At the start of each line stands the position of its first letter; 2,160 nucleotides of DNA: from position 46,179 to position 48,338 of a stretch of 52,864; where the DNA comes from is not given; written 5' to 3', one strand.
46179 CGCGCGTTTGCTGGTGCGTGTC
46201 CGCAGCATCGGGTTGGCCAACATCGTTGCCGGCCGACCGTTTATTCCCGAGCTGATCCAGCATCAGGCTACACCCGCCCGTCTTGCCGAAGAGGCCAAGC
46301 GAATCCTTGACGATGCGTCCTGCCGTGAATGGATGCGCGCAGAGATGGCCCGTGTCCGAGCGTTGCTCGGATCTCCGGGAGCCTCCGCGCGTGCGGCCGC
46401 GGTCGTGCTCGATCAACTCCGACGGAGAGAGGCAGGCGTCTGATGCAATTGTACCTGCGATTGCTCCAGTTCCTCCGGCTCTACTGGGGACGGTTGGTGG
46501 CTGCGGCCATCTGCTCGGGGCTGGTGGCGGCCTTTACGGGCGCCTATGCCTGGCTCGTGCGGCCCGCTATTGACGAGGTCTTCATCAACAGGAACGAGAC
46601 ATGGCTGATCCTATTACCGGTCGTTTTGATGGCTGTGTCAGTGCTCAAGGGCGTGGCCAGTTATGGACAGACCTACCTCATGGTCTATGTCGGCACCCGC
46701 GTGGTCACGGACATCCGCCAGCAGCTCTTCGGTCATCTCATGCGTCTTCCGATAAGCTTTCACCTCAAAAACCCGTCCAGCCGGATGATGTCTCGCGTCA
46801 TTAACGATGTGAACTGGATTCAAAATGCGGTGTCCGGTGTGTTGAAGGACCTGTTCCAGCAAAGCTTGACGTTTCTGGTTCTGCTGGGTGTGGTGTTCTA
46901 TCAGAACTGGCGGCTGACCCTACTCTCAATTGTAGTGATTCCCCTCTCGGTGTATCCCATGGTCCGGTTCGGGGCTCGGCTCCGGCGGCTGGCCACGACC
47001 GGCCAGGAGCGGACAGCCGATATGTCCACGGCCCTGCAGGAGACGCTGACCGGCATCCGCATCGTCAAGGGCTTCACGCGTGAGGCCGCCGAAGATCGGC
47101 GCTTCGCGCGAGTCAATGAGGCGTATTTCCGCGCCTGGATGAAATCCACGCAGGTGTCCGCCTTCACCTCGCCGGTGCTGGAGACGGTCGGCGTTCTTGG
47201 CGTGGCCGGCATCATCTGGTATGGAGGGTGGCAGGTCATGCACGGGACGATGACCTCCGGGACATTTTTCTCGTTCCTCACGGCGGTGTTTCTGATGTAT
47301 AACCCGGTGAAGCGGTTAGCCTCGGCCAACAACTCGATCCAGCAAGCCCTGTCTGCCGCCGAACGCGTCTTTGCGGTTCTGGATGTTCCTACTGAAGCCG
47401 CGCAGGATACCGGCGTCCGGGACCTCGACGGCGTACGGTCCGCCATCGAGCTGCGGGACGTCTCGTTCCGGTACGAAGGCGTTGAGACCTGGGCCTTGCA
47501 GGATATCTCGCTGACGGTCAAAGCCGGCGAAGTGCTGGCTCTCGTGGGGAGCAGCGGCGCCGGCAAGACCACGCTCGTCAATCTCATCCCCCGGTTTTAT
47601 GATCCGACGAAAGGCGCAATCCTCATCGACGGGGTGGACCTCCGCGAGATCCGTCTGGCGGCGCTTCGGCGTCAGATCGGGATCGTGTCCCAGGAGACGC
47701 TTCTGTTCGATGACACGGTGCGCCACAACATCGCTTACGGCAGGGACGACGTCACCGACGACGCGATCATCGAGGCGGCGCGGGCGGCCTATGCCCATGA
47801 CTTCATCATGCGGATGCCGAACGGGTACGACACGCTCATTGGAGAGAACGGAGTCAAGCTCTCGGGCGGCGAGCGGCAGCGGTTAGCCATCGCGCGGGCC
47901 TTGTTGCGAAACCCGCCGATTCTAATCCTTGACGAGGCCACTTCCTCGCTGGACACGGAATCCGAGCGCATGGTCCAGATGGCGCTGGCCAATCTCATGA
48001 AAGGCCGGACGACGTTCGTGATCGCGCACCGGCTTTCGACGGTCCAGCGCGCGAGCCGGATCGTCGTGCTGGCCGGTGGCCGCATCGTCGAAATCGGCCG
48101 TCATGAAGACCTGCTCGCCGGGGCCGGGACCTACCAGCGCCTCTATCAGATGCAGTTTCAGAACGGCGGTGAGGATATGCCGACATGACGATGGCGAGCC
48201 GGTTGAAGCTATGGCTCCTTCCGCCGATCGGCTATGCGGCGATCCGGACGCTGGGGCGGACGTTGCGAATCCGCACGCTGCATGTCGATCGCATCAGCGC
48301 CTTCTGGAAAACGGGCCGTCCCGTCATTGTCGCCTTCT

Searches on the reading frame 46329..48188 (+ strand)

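Call 51: search_protein_families(library=pfam, max_evalue=0.00001, proteins=[window:46329-48188:+])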
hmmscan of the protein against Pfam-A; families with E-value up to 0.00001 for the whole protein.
window:46329-48188:+ (619 aa): 3 families
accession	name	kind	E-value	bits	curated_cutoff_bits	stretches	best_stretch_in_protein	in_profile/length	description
PF00664.28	ABC_membrane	-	7.1e-58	196.9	28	1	58-326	3-273/274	ABC transporter transmembrane region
PF00005.33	ABC_tran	-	2.7e-36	125.6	25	1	390-539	1-137/137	ABC transporter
PF02463.25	SMC_N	-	9.7e-07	28.9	40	0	428-579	108-209/220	RecF/RecN/SMC N terminal domain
